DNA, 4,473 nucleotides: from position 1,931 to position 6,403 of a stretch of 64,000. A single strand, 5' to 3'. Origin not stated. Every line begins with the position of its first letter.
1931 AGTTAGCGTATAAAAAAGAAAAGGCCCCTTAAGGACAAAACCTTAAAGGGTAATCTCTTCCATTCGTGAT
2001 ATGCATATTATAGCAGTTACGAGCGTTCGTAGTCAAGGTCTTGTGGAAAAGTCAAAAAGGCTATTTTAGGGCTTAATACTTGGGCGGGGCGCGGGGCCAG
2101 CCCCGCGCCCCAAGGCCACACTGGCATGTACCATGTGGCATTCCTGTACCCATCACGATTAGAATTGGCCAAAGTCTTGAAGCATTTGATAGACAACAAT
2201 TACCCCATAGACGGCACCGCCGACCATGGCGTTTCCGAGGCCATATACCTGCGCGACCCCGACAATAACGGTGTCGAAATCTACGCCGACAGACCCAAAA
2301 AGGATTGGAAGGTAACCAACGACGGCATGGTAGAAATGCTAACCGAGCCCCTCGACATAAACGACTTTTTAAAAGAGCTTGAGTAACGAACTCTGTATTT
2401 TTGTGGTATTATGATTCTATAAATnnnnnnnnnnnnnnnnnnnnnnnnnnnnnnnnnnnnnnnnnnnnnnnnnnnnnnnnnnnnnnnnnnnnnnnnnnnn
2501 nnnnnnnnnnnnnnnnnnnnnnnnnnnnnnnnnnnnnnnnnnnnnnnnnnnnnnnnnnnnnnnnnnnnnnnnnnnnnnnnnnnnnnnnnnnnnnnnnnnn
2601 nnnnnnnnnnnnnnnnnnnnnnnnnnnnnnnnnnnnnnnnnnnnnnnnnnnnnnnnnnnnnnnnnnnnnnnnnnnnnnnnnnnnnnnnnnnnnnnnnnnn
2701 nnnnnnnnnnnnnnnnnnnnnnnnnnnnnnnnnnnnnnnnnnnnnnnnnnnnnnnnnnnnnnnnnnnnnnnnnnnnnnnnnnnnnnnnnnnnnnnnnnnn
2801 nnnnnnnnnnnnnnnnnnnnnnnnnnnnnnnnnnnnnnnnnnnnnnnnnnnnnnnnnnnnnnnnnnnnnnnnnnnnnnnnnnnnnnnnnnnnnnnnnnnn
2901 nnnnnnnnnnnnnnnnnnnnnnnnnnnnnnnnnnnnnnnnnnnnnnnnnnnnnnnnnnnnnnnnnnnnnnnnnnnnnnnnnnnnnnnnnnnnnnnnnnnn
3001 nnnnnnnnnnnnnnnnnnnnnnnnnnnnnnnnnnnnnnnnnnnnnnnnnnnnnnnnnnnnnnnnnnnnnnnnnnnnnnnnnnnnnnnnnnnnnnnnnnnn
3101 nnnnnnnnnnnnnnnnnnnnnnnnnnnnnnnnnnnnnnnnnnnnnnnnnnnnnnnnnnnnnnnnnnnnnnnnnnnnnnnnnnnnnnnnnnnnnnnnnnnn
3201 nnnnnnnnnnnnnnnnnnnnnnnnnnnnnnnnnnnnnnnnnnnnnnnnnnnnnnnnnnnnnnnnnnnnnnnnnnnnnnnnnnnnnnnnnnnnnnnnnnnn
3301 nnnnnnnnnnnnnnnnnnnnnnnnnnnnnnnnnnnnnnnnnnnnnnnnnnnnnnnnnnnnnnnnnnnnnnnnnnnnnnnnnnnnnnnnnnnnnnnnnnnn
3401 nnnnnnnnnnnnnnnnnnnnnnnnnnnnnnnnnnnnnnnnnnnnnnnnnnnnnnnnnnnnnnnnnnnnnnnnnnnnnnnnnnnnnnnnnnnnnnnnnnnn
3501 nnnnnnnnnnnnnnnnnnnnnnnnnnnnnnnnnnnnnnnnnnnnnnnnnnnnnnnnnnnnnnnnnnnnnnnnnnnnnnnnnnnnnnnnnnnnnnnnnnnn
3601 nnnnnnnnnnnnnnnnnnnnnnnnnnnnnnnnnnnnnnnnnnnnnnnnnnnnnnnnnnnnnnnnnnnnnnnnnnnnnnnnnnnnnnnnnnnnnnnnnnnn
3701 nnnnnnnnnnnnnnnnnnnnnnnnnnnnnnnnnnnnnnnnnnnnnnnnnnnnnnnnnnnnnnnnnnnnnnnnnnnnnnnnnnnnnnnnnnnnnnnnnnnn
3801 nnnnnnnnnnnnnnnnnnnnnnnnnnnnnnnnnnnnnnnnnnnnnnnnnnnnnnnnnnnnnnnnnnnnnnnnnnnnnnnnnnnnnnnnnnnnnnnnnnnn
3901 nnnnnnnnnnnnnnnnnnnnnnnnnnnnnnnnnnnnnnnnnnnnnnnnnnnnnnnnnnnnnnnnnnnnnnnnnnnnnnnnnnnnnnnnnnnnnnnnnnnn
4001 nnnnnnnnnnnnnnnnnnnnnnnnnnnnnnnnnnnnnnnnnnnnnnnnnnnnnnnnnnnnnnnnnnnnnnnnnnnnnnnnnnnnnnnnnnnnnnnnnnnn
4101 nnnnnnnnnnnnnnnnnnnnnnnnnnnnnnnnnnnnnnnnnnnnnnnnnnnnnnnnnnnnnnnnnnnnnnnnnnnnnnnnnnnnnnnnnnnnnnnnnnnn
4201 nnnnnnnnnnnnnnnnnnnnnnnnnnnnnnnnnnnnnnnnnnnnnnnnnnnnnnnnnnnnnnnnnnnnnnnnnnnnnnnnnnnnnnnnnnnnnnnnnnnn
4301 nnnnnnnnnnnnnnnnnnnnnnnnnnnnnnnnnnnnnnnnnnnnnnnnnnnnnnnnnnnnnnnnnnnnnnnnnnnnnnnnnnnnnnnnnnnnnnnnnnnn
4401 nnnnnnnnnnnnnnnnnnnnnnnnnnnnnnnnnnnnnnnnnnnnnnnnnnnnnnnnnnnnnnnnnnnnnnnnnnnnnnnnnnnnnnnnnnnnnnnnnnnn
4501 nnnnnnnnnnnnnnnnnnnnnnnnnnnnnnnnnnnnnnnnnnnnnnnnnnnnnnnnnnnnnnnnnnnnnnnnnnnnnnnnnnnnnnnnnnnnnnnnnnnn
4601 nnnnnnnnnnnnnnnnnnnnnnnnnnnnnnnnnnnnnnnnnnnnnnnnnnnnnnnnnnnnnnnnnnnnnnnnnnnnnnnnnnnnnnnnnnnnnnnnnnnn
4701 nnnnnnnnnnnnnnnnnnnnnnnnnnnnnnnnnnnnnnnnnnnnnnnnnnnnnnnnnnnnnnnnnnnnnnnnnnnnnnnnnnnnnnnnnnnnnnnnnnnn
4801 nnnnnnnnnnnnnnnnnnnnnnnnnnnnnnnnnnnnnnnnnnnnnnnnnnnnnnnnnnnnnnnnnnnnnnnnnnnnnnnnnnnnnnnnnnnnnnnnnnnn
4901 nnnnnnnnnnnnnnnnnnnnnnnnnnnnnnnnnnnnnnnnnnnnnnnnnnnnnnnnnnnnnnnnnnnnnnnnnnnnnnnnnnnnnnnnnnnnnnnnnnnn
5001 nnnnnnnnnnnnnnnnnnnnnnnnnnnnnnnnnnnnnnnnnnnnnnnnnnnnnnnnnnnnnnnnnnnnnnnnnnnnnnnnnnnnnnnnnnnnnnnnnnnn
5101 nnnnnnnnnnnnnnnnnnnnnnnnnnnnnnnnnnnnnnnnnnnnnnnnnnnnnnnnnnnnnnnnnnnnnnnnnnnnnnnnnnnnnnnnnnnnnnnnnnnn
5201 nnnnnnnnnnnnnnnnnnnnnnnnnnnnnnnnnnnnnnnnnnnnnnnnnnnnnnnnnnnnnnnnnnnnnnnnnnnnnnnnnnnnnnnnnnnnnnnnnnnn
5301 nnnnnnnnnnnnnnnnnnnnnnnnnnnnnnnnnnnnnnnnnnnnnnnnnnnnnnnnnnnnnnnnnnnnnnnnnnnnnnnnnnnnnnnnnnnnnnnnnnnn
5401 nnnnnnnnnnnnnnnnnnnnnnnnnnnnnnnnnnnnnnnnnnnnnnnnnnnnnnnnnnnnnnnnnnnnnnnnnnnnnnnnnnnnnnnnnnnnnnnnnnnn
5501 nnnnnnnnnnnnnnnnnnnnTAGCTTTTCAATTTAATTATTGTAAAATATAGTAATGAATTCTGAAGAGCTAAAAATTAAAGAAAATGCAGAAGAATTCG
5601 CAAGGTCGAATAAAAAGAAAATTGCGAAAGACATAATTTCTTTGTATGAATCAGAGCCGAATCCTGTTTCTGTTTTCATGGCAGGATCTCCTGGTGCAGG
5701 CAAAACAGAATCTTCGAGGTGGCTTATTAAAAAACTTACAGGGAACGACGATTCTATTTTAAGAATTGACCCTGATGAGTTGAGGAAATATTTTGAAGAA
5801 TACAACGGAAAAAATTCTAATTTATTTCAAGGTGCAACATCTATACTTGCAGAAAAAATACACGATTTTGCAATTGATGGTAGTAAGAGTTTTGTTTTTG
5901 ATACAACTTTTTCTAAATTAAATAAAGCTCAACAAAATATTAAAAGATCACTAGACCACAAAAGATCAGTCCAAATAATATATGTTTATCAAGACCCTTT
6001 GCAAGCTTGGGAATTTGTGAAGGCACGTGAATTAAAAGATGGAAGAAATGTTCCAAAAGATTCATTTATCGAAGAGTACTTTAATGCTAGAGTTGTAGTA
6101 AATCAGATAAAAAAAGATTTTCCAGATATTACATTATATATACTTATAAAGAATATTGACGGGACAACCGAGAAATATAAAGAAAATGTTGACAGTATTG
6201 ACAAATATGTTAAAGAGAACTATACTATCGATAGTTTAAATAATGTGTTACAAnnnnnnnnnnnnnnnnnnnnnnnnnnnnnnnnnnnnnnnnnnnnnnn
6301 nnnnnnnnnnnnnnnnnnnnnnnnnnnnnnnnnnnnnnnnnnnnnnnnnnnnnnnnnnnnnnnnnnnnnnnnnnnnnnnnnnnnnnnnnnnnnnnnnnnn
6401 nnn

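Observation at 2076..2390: A 310-bp GC-rich foreign segment carrying a decapitated VOC-family gene and an 11-bp GC-only hairpin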

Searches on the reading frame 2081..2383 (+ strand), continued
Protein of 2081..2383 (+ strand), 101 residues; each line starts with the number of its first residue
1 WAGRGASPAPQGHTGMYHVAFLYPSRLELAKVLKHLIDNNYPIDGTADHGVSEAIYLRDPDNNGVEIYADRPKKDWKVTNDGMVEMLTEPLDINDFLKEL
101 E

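Call 70: fold_search(model_id=the predicted structure, library=pdb)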
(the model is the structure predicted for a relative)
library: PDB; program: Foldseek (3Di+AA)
matches with E <= 10: 808; with E <= 0.001: 57
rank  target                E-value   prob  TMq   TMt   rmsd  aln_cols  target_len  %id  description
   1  3hnq_A                6.5e-06  1.00  0.47  0.58   7.1       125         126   22  Crystal Structure of Virulence protein STM3117 from Salmonella typhimurium. Northeast Structural Genomics Consortium t (released 2009-06-30)
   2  3ey7_B                1.1e-05  1.00  0.46  0.55   7.8       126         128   21  Structure from the mobile metagenome of V. Cholerae. Integron cassette protein VCH_CASS1 (released 2009-01-13)
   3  3huh_B                1.3e-05  1.00  0.46  0.59   6.5       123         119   22  The structure of biphenyl-2,3-diol 1,2-dioxygenase iii-related protein from salmonella typhimurium (released 2009-06-23)
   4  3r4q_C                1.4e-05  1.00  0.51  0.59   6.1       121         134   25  Crystal structure of Lactoylglutathione lyase from Agrobacterium tumefaciens (released 2011-04-06)
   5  3ey8_B                2.7e-05  1.00  0.47  0.55   8.9       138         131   17  Structure from the mobile metagenome of V. Pseudocholerae. VPC_CASS1 (released 2009-01-13)
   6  2pjs_B                3.7e-05  1.00  0.48  0.64   7.3       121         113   18  Crystal structure of Atu1953, protein of unknown function (released 2007-05-15)
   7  3huh_A                3.7e-05  1.00  0.47  0.58   7.2       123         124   22  The structure of biphenyl-2,3-diol 1,2-dioxygenase iii-related protein from salmonella typhimurium (released 2009-06-23)
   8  2pjs_A                3.7e-05  1.00  0.46  0.61   9.1       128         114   20  Crystal structure of Atu1953, protein of unknown function (released 2007-05-15)
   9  3ey8_A                3.7e-05  1.00  0.47  0.56   9.0       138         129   17  Structure from the mobile metagenome of V. Pseudocholerae. VPC_CASS1 (released 2009-01-13)
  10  9csj_C                4.4e-05  1.00  0.43  0.27   8.9       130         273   19  Crystal structure of human glyoxalase domain-containing protein 4 (GLOD4) at 2.33 A resolution. (released 2025-08-13)
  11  3r4q_E                8.8e-05  1.00  0.50  0.59   6.8       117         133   26  Crystal structure of Lactoylglutathione lyase from Agrobacterium tumefaciens (released 2011-04-06)
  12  3ey7_A                8.8e-05  1.00  0.46  0.54   8.1       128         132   20  Structure from the mobile metagenome of V. Cholerae. Integron cassette protein VCH_CASS1 (released 2009-01-13)
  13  3r4q_A                1.1e-04  1.00  0.50  0.56   6.1       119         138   25  Crystal structure of Lactoylglutathione lyase from Agrobacterium tumefaciens (released 2011-04-06)
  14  2qqz_B                1.7e-04  1.00  0.40  0.50   8.7       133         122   16  Crystal structure of putative glyoxalase family protein from Bacillus anthracis (released 2007-08-14)
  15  1mpy_A                1.7e-04  1.00  0.33  0.18  11.9       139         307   20  STRUCTURE OF CATECHOL 2,3-DIOXYGENASE (METAPYROCATECHASE) FROM PSEUDOMONAS PUTIDA MT-2 (released 1999-05-18)
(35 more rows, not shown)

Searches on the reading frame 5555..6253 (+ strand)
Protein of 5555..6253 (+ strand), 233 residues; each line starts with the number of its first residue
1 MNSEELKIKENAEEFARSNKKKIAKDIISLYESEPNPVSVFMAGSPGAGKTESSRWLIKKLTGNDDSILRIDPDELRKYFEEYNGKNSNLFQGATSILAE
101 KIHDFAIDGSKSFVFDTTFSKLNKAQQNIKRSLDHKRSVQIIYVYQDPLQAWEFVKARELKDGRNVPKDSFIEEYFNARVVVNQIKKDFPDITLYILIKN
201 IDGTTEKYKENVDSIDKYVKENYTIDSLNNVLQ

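Call 5: search_protein_families(library=pfam, proteins=[window:5555-6253:+], max_evalue=0.01)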
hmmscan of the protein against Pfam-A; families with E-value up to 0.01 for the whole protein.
window:5555-6253:+ (233 aa): 3 families
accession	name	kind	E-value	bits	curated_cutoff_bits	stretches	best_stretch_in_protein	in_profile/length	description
PF06414.18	Zeta_toxin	-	9e-40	136.7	22.3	1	29-212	9-198/199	Zeta toxin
PF13671.12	AAA_33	-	2.3e-07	31.6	27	1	40-168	2-130/143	AAA domain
PF20720.3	nSTAND3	-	0.00059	20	27.2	1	40-82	20-63/155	Novel STAND NTPase 3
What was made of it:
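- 5555..6425 (+): Zeta-toxin gene (5555-6256) and an overlapping 60-aa ORF (6243-6425). This is the rest of the variable cargo. Pfam PF06414, E = 9e-40 (call 5).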

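Call 31: find_encoding_contigs(protein=window:5555-6253:+, flank=6000, max_places=10)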
Protein window:5555-6253:+ (233 aa): 2 contigs read that carry it; 2 places shown.
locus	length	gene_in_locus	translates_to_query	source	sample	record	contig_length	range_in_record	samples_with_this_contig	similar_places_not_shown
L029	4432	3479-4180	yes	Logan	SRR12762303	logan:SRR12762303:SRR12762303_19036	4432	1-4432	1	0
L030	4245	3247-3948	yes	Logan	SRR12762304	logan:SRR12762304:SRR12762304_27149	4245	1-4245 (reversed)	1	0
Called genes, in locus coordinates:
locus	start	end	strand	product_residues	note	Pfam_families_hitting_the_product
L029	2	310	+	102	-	?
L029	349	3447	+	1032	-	PF04313:HSDR_N (weak), PF02384:N6_Mtase, PF07669:Eco57I (weak), PF18135:Type_ISP_C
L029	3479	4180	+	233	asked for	PF06414:Zeta_toxin, PF13671:AAA_33 (weak)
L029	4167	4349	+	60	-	-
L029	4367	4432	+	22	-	?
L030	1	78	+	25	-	?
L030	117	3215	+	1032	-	PF04313:HSDR_N (weak), PF02384:N6_Mtase, PF07669:Eco57I (weak), PF18135:Type_ISP_C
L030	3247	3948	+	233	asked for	PF06414:Zeta_toxin, PF13671:AAA_33 (weak)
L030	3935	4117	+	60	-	-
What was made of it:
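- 5555..6425 (+): Gene calls in L029 (call 31).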
